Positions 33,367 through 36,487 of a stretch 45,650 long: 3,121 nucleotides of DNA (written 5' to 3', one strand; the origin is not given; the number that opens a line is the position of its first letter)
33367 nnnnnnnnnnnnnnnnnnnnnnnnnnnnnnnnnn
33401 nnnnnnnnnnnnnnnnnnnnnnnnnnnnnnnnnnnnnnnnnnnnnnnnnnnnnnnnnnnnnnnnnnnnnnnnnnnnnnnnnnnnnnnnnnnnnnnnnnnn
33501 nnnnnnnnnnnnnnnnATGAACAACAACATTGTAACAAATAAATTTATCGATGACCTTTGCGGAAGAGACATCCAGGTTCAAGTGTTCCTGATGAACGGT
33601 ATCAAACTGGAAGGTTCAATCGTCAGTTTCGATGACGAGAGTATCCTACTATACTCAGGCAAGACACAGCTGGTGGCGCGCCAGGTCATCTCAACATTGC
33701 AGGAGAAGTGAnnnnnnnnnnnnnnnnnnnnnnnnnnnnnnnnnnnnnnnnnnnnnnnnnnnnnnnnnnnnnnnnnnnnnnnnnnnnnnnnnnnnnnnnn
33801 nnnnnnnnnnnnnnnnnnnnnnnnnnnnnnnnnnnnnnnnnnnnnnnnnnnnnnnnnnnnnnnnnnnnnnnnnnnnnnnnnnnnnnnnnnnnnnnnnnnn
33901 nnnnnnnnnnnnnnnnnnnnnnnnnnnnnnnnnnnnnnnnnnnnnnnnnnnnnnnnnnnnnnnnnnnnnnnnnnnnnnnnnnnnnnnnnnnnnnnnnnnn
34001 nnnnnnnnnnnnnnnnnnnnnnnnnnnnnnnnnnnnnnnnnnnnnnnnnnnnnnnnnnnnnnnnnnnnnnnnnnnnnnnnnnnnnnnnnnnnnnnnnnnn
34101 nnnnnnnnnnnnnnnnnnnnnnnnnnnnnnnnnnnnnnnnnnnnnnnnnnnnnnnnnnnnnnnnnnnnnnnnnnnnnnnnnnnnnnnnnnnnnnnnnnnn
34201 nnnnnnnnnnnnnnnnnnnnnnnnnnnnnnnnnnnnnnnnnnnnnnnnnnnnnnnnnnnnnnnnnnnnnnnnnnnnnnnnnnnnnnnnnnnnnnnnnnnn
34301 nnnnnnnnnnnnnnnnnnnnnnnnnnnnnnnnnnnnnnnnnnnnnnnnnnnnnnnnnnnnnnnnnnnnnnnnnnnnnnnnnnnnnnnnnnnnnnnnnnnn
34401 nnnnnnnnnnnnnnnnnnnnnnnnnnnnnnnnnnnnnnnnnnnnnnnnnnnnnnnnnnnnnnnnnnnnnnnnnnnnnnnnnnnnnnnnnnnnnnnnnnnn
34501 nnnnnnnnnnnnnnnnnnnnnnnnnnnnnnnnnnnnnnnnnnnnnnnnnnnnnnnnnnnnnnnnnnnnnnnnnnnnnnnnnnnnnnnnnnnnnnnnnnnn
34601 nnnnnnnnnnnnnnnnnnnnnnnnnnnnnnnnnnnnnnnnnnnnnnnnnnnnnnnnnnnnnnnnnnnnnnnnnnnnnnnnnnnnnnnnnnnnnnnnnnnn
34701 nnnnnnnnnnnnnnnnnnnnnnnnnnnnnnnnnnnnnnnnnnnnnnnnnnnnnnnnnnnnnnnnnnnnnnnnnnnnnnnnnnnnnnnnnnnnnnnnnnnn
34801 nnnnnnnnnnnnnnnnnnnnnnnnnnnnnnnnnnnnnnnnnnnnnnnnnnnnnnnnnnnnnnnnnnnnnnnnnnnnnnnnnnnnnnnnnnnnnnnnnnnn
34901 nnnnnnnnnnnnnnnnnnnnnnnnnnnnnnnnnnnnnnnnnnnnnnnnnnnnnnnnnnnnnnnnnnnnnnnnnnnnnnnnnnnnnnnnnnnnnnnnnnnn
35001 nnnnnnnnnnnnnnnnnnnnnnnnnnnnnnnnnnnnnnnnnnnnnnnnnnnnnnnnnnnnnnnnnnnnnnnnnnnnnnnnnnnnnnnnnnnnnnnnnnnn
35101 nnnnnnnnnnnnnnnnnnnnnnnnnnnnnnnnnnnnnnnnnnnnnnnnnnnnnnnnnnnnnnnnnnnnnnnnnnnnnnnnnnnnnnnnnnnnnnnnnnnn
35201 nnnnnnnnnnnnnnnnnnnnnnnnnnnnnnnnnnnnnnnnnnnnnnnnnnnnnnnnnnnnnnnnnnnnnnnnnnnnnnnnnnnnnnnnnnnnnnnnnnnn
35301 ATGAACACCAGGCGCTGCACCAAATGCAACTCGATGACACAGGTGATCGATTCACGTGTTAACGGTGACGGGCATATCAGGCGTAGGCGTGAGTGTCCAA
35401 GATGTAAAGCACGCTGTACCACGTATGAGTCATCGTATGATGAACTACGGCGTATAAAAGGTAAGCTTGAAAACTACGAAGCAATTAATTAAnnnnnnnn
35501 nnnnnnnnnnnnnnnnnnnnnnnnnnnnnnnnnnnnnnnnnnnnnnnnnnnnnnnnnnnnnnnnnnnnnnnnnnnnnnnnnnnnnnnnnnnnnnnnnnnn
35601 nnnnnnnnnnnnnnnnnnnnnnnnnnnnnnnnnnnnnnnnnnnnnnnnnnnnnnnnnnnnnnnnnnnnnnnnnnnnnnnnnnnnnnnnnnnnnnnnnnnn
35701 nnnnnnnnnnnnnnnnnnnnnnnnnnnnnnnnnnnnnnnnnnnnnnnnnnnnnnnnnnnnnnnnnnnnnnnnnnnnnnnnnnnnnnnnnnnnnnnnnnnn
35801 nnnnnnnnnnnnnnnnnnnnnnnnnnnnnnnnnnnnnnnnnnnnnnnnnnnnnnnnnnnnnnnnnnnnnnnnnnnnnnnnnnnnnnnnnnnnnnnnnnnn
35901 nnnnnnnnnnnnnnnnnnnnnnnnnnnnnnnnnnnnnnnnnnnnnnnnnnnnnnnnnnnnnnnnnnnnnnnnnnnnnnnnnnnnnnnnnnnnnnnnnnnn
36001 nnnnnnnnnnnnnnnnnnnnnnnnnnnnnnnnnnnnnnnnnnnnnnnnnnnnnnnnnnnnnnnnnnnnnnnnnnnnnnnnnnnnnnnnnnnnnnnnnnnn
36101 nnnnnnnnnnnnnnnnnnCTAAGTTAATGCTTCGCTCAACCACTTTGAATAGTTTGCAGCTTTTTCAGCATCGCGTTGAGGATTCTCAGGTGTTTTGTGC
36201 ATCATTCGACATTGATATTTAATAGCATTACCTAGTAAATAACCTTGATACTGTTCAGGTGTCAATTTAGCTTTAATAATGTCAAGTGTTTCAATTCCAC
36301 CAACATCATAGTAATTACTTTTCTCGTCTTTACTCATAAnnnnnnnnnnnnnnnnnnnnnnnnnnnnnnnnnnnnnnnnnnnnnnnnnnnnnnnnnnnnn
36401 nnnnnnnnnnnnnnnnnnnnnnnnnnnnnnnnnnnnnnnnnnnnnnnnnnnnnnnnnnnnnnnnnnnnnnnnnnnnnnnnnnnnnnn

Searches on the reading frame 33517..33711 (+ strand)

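Call 16: search_protein_families(library=pfam, proteins=[window:33517-33711:+], max_evalue=0.01)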
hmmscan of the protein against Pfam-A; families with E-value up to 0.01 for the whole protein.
window:33517-33711:+ (64 aa): 2 families
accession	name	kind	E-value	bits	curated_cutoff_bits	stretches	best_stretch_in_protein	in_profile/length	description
PF17209.9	Hfq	-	1.3e-11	44.3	27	1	9-62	4-58/64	Hfq protein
PF01423.28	LSM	-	0.0079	16.3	23.4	0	18-40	8-30/66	LSM domain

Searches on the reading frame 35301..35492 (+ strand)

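Call 16: search_protein_families(library=pfam, proteins=[window:35301-35492:+], max_evalue=0.01)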
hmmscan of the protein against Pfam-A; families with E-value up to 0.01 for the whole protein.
window:35301-35492:+ (63 aa): 2 families
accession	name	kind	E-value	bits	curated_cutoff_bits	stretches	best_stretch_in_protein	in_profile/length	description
PF22811.2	Zn_ribbon_NrdR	-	2.3e-11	43.9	27.2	1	5-43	2-42/42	Transcriptional repressor NrdR-like, N-terminal domain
PF00684.25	DnaJ_CXXCXGXG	-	0.00078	20.1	32.7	1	4-43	16-55/65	DnaJ central domain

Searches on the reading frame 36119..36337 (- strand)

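Call 17: search_protein_families(library=pfam, proteins=[window:36119-36337:-], max_evalue=0.01)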
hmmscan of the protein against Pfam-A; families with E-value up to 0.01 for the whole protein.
window:36119-36337:- (72 aa): 1 family
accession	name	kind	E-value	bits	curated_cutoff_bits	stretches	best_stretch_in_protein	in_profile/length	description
PF11753.13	DUF3310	-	6.9e-18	64.9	24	1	6-64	3-59/60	Protein of unknwon function (DUF3310)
